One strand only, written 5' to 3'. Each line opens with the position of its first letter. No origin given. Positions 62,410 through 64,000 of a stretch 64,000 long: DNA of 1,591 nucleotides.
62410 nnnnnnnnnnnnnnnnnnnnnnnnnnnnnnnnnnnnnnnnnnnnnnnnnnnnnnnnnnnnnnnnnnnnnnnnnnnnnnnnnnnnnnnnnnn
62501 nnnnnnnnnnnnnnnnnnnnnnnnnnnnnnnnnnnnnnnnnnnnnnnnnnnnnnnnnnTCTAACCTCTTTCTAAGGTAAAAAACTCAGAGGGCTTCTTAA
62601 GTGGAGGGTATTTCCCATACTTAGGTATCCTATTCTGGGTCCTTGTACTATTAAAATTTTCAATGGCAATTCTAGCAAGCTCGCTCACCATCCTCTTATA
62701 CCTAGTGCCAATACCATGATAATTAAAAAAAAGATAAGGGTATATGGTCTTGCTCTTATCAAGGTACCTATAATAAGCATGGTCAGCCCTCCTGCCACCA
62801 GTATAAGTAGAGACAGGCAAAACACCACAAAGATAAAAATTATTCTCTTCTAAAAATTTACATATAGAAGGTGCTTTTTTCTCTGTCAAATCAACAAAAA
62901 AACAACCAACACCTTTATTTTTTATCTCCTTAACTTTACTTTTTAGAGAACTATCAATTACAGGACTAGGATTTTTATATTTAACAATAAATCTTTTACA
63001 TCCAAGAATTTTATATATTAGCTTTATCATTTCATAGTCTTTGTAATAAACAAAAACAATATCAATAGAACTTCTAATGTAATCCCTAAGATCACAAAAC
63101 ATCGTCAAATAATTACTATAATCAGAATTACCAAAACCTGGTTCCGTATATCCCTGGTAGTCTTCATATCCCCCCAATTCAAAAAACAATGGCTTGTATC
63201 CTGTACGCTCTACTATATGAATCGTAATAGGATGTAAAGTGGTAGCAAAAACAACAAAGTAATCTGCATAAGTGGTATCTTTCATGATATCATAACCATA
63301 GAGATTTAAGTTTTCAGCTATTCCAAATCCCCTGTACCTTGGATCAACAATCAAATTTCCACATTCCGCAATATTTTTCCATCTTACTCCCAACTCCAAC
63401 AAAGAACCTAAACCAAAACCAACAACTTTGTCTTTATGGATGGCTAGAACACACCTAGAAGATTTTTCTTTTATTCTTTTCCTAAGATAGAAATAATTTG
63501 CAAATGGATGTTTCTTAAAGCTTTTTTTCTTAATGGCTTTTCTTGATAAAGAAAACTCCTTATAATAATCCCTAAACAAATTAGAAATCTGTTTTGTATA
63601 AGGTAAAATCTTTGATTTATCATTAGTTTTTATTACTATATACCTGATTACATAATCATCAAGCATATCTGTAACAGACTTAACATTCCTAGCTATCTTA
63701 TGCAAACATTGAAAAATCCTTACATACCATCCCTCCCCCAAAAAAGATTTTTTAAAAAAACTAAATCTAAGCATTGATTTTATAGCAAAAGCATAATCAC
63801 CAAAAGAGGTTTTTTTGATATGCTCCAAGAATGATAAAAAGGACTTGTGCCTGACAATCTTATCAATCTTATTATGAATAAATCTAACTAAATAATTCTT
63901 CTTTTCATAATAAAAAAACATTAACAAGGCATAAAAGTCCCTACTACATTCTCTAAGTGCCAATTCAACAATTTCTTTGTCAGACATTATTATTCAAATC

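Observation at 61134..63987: PaaK/CapK-like adenylating enzyme translationally coupled to a large GNAT-fold protein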

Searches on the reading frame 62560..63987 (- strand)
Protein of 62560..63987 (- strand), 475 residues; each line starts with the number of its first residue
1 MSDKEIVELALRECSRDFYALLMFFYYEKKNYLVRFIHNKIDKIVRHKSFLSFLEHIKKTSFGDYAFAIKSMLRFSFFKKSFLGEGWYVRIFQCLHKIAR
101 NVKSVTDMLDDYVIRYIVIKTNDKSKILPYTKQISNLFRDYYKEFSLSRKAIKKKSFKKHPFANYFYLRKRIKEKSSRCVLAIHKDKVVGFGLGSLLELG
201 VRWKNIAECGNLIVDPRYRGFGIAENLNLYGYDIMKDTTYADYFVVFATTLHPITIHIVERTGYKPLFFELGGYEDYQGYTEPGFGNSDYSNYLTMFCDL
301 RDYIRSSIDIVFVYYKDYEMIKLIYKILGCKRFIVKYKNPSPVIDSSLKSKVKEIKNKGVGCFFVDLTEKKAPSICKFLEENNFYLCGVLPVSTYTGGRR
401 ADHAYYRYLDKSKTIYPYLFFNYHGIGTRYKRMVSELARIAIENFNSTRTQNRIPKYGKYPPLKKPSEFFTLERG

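Call 3: search_protein_families(library=pfam, proteins=[window:62560-63987:-], max_evalue=0.1)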
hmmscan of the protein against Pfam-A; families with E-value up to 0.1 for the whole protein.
window:62560-63987:- (475 aa): 3 families
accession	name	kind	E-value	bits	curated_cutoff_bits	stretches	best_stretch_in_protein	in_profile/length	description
PF00583.31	Acetyltransf_1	-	2.3e-06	28.3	20.7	1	158-238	14-91/116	Acetyltransferase (GNAT) family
PF13508.13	Acetyltransf_7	-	0.0011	19.8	27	1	176-227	2-49/84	Acetyltransferase (GNAT) domain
PF13673.13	Acetyltransf_10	-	0.017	15.5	23.6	1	160-227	14-72/128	Acetyltransferase (GNAT) domain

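Call 4: search_protein_families(library=ncbifam, proteins=[window:62560-63987:-], max_evalue=0.1)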
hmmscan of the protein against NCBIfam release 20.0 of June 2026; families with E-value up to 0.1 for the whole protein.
window:62560-63987:- (475 aa): 4 families
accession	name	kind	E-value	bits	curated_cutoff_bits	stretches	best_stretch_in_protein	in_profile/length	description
TIGR01575.1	rimI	equivalog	0.006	16.7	86.4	1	151-227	7-76/132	ribosomal protein S18-alanine N-acetyltransferase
TIGR02247.1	HAD-1A3-hyp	subfamily_domain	0.067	12.9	125.4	0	106-189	60-143/211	epoxide hydrolase N-terminal domain-like phosphatase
NF005921.0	PRK07922.1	equivalog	0.077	12.6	180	0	184-227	54-92/170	amino-acid N-acetyltransferase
NF005840.0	PRK07757.1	equivalog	0.092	12.7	154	0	178-252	43-109/153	N-acetyltransferase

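Call 6: find_homologous_proteins(query=window:62560-63987:-)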
Query window:62560-63987:- (475 aa): 1 proteins with E <= 0.001 among 5868 candidates.
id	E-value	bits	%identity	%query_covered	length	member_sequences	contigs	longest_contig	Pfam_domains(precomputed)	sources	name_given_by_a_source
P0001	0.0e+0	1078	100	100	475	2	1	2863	PF00583.32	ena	-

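Call 19: search_solved_structures(query=window:62560-63987:-, max_evalue=10, show_alignments=2)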
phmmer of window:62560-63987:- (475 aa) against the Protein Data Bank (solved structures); distinct sequences matched with E-value up to 10: 31.
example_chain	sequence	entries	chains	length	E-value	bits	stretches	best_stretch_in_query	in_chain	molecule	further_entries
3v8i_A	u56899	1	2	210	0.57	12.3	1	212-269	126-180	Dopamine N acetyltransferase, isoform A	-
6k80_A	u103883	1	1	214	0.59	12.2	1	212-269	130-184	Dopamine N-acetyltransferase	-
3te4_A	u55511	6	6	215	0.6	12.2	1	212-269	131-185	Dopamine N acetyltransferase, isoform A | Dopamine N-acetyltransferase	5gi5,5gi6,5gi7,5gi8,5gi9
5gii_A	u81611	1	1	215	0.6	12.2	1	212-269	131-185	Dopamine N-acetyltransferase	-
8wmb_A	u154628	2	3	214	0.61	12.2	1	212-269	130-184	Arylalkylamine N-acetyltransferase 1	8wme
5gif_A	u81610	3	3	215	0.62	12.2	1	212-269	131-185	Dopamine N-acetyltransferase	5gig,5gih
4ql6_A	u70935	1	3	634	0.67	12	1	32-69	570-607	Carboxy-terminal processing protease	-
8znl_B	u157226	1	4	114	0.79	11.8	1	15-69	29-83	Programmed cell death 1 ligand 1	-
4zqk_A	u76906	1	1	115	0.82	11.8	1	15-69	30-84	Programmed cell death 1 ligand 1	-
8aok_A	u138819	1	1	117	0.83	11.7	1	15-69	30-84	Programmed cell death 1 ligand 1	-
8or1_A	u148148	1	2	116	0.83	11.7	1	15-69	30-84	Programmed cell death 1 ligand 1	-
7czd_B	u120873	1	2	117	0.85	11.7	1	15-69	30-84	Programmed cell death 1 ligand 1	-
5ggt_A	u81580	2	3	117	0.85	11.7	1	15-69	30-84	Programmed cell death 1 ligand 1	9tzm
5o4y_B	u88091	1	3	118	0.86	11.7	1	15-69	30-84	Programmed cell death 1 ligand 1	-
7sjq_A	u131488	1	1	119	0.88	11.7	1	15-69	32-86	Programmed cell death 1 ligand 1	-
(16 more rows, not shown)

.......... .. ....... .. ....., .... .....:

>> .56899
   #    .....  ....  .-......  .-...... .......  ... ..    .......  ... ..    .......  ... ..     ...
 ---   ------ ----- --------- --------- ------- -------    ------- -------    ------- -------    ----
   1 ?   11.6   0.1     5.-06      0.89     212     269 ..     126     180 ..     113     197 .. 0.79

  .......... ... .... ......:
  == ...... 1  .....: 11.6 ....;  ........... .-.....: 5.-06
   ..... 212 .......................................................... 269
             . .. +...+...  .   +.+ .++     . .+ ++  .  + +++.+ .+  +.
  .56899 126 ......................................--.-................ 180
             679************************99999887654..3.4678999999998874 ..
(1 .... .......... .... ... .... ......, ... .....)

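Call 28: search_protein_representatives(protein=window:62560-63987:-)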
Query: 475 residues. Proteins with E-value up to 0.001 (for the whole library): 6; up to 1e-10: 5; up to 1e-30: 5. The best 6 are listed.
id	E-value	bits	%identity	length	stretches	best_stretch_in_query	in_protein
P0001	0.0e+00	1077.9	100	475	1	1-475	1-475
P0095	8.7e-103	361.2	42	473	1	13-465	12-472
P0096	7.5e-75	269.1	35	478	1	11-465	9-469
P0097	2.5e-53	198.1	31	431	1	11-447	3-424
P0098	5.0e-40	154.3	31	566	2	141-462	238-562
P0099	4.1e-06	42.5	30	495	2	346-396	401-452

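Call 30: find_homologous_proteins(query=A2, max_evalue=0.01)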
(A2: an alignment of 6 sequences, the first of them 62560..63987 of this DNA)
Query A2 (6 sequences) (475 aa, profile of the alignment): 2 proteins with E <= 0.01 among 8000 candidates.
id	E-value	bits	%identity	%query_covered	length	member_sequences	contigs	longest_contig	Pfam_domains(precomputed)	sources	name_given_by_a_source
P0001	5.2e-200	683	100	100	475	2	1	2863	PF00583.32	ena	-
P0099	7.9e-114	399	24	55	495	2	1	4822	PF13581.13,PF00583.32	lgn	-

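Call 31: find_encoding_contigs(protein=P0095, flank=8000, max_places=3)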
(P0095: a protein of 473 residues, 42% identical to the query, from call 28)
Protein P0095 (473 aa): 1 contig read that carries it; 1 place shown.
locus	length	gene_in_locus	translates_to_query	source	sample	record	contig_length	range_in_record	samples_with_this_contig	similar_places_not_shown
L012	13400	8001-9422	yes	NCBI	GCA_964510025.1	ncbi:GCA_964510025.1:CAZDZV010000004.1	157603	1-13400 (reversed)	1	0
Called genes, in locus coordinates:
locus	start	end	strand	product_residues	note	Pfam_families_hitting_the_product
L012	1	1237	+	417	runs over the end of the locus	PF02737:3HCDH_N, PF00725:3HCDH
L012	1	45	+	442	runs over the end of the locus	-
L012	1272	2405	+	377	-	PF10633:NPCBM_assoc (faint), PF07705:CARDB (weak)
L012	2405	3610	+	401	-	PF12704:MacB_PCD, PF02687:FtsX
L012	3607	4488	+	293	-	PF02463:SMC_N (faint), PF00005:ABC_tran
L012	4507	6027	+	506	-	PF01039:Carboxyl_trans, PF03255:ACCA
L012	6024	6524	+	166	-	PF00364:Biotin_lipoyl, PF25984:BSH_YknX (faint)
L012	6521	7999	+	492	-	PF00289:Biotin_carb_N, PF02222:ATP-grasp, PF02655:ATP-grasp_3 (weak), PF02786:CPSase_L_D2, PF07478:Dala_Dala_lig_C, PF02785:Biotin_carb_C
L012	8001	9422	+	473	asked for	-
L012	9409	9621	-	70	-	-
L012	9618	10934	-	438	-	PF00696:AA_kinase, PF13840:ACT_7, PF22468:ACT_9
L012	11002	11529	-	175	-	PF01613:Flavin_Reduct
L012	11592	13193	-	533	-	PF01921:tRNA-synt_1f, PF09334:tRNA-synt_1g (weak)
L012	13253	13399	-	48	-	?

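Call 33: find_encoding_contigs(protein=P0096, flank=10000, max_places=3)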
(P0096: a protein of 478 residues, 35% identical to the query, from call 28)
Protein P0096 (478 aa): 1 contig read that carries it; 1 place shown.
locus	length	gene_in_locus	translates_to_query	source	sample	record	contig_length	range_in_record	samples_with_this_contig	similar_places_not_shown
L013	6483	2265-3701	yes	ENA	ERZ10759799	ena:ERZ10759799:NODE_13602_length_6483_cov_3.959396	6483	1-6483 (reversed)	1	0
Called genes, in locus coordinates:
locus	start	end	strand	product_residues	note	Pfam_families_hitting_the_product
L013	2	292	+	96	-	?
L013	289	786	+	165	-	PF25973:BSH_CzcB (faint), PF00364:Biotin_lipoyl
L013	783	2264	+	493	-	PF00289:Biotin_carb_N, PF14397:ATPgrasp_ST (faint), PF02222:ATP-grasp, PF02786:CPSase_L_D2, PF07478:Dala_Dala_lig_C, PF02785:Biotin_carb_C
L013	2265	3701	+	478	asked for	-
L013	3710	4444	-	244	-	PF00106:adh_short, PF08659:KR, PF13561:adh_short_C2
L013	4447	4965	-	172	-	PF07977:FabA, PF22818:ApeI-like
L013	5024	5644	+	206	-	PF00702:Hydrolase, PF12710:HAD (weak), PF13419:HAD_2, PF13242:Hydrolase_like (weak)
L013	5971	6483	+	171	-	?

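Call 34: find_encoding_contigs(protein=P0097, flank=10000, max_places=3)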
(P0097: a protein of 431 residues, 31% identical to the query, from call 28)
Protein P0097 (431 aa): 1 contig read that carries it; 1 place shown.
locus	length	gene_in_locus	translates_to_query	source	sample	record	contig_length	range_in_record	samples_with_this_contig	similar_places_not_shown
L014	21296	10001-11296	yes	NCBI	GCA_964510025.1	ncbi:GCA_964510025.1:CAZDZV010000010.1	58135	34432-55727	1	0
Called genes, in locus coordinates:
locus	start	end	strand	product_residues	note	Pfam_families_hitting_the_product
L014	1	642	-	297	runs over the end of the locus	PF01063:Aminotran_4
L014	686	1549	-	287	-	PF03547:Mem_trans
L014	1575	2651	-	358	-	PF01261:AP_endonuc_2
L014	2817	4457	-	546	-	PF00920:ILVD_EDD_N, PF24877:ILV_EDD_C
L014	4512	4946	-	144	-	PF03479:PCC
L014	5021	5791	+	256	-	PF00753:Lactamase_B, PF23023:Anti-Pycsar_Apyc1, PF12706:Lactamase_B_2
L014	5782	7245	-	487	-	-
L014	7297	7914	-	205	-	PF01557:FAA_hydrolase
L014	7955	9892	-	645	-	PF03641:Lysine_decarbox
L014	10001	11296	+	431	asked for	PF00583:Acetyltransf_1 (faint), PF13508:Acetyltransf_7 (weak)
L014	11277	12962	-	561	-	PF02776:TPP_enzyme_N, PF00205:TPP_enzyme_M, PF02775:TPP_enzyme_C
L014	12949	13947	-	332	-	PF02826:2-Hacid_dh_C (weak), PF07991:KARI_N, PF01450:KARI_C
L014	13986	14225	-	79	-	PF01037:AsnC_trans_reg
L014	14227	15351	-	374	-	PF00180:Iso_dh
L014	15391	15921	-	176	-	PF00694:Aconitase_C, PF06434:Aconitase_2_N (weak)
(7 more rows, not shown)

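Call 35: find_encoding_contigs(protein=P0098, flank=10000, max_places=3)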
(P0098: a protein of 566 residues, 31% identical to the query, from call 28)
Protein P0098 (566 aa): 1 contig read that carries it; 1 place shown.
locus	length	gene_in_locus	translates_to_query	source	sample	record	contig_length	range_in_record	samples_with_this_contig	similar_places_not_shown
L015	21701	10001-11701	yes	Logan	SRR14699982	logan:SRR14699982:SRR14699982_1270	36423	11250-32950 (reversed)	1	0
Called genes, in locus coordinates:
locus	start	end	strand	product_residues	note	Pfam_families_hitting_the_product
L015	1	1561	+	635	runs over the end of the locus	PF12698:ABC2_membrane_3, PF12679:ABC2_membrane_2, PF01061:ABC2_membrane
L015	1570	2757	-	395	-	PF07690:MFS_1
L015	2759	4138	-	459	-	PF05893:LuxC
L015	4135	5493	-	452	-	PF04443:LuxE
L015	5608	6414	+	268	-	PF00106:adh_short, PF13561:adh_short_C2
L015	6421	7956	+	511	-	PF01039:Carboxyl_trans, PF03255:ACCA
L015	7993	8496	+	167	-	PF25973:BSH_CzcB (faint), PF25984:BSH_YknX (faint), PF25919:BSH_CusB (faint), PF00364:Biotin_lipoyl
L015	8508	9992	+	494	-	PF00289:Biotin_carb_N, PF02655:ATP-grasp_3 (weak), PF02786:CPSase_L_D2, PF02222:ATP-grasp, PF07478:Dala_Dala_lig_C, PF08443:RimK (weak), PF02785:Biotin_carb_C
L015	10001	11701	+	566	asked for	-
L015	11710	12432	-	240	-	PF02361:CbiQ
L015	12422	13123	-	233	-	PF02463:SMC_N, PF00005:ABC_tran, PF13304:AAA_21 (weak)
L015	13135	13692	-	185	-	PF12822:ECF_trnsprt (weak), PF02632:BioY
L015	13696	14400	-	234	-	PF03099:BPL_LplA_LipB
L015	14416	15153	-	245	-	PF00106:adh_short, PF08659:KR, PF13561:adh_short_C2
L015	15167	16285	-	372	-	PF00108:Thiolase_N, PF02803:Thiolase_C, PF22691:Thiolase_C_1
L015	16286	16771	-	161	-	PF07977:FabA, PF22818:ApeI-like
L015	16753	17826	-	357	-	-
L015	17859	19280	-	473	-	-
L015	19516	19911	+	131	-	PF01797:Y1_Tnp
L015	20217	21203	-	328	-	PF00814:TsaD, PF22521:HypF_C_2 (weak)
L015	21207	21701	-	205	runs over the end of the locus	PF01300:Sua5_yciO_yrdC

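Call 41: find_related_loci(query=A3, collection=metagenome_contigs, flank=10000)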
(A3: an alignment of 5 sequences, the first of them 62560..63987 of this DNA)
Query A3 (475 aa) in metagenome_contigs; peptide patterns used: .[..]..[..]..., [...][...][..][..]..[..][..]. (x = any residue, [..] = any of these).
514 stretches matched a pattern, but none encodes a relative of the query by tblastn (E <= 1e-3).

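Call 49: predict_structure(alignment_id=A3)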
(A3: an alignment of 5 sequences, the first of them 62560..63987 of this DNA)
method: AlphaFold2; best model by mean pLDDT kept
length: 475 residues; sequences in the alignment: 5
mean_pLDDT: 75.0   pTM: 0.71
mean pLDDT of the five models: 75.0, 73.3, 72.2, 69.5, 62.1
residues with pLDDT >= 90: 117; 70-90: 201; 50-70: 102; < 50: 55
segments of 3 or more residues with pLDDT < 50: 144-157, 276-288, 457-475
pLDDT, mean of each block of 10 residues (from residue 1): 93 91 89 81 92 92 94 78 77 95 94 87 75 90 46 46 85 79 93 72 65 83 84 69 70 62 73 48 42 73 72 90 83 90 83 81 85 92 83 67 81 56 54 67 62 48 35 28
secondary structure, 60 per line:
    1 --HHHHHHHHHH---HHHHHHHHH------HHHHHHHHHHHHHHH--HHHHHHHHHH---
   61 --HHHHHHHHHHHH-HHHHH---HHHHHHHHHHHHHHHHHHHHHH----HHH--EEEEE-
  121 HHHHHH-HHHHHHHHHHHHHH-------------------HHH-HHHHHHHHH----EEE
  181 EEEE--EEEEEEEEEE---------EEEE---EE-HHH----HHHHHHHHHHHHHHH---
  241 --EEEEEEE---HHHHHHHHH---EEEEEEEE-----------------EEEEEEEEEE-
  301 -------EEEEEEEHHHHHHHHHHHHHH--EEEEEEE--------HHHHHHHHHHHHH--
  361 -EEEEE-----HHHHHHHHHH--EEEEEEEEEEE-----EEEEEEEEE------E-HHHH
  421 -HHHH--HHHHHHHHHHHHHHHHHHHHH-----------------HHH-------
elements in order: H3-12 H16-24 H31-45 H48-57 H63-74 H76-80 H84-105 E115-119 H121-126 H128-141 H165-173 E178-184 E187-196 E206-209 H223-237 E243-249 H253-261 E265-272 E290-299 E308-314 H315-328 E331-337 H346-358 E362-366 H372-381 E384-394 E400-408 H417-420 H422-425 H428-448

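Call 57: fold_search(model_id=the predicted structure, library=pdb)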
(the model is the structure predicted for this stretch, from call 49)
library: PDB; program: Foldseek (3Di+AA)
matches with E <= 10: 955; with E <= 0.001: 377
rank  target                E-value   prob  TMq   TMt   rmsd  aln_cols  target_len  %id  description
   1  2i79_E                1.8e-06  1.00  0.24  0.61   8.1       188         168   14  The crystal structure of the acetyltransferase of GNAT family from Streptococcus pneumoniae (released 2006-10-10)
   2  1yr0_A                2.2e-06  1.00  0.26  0.68   6.5       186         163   13  Crystal structure of phosphinothricin acetyltransferase from agrobacterium tumefaciens (released 2005-02-15)
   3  6cy6                  2.7e-06  1.00  0.26  0.63   7.2       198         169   14  Crystal structure of spermidine/spermine N-acetyltransferase SpeG from Escherichia coli in complex with tris(hydroxymeth (released 2018-04-18)
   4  8osp_A                3.3e-06  1.00  0.26  0.62   6.4       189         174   10  GCN5-related N-Acetyltransferase from Lactobacillus curiae (released 2023-07-05)
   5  2i79_A                3.7e-06  1.00  0.25  0.60   8.1       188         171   14  The crystal structure of the acetyltransferase of GNAT family from Streptococcus pneumoniae (released 2006-10-10)
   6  3wr7_A                3.8e-06  1.00  0.26  0.63   6.8       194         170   15  Crystal Structure of Spermidine Acetyltransferase from Escherichia coli (released 2015-09-02)
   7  1tiq_A                4.0e-06  1.00  0.27  0.65   5.0       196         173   11  Crystal Structure of an Acetyltransferase (PaiA) in complex with CoA and DTT from Bacillus subtilis, Northeast Structu (released 2004-07-13)
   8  2i79_F                4.0e-06  1.00  0.25  0.63   7.6       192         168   12  The crystal structure of the acetyltransferase of GNAT family from Streptococcus pneumoniae (released 2006-10-10)
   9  6vfm_A                4.4e-06  1.00  0.24  0.59   8.4       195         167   15  Crystal structure of SpeG allosteric polyamine acetyltransferase from Bacillus thuringiensis (released 2020-02-19)
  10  9mto_B                4.7e-06  1.00  0.23  0.64   6.6       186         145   16  Crystal structure of acetyltransferase CBU0801 from Coxiella burnetii (released 2025-01-22)
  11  1tiq_B                5.4e-06  1.00  0.25  0.61   6.5       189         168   11  Crystal Structure of an Acetyltransferase (PaiA) in complex with CoA and DTT from Bacillus subtilis, Northeast Structu (released 2004-07-13)
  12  4m3s                  5.7e-06  1.00  0.24  0.63   7.4       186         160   17  Crystal structure of a GNAT superfamily acetyltransferase PA4794 in complex with HEPES (released 2013-08-21)
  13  9mto_A                6.3e-06  1.00  0.25  0.67   5.5       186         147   13  Crystal structure of acetyltransferase CBU0801 from Coxiella burnetii (released 2025-01-22)
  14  6vfn_A                6.9e-06  1.00  0.25  0.62   7.0       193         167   15  Crystal structure of SpeG allosteric polyamine acetyltransferase from Bacillus thuringiensis in complex with spermine (released 2020-02-19)
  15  4oae                  7.3e-06  1.00  0.25  0.64   7.3       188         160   18  Crystal structure of a GNAT superfamily acetyltransferase PA4794 C29A/C117A/Y128A mutant in complex with chloramphenicol (released 2014-01-29)
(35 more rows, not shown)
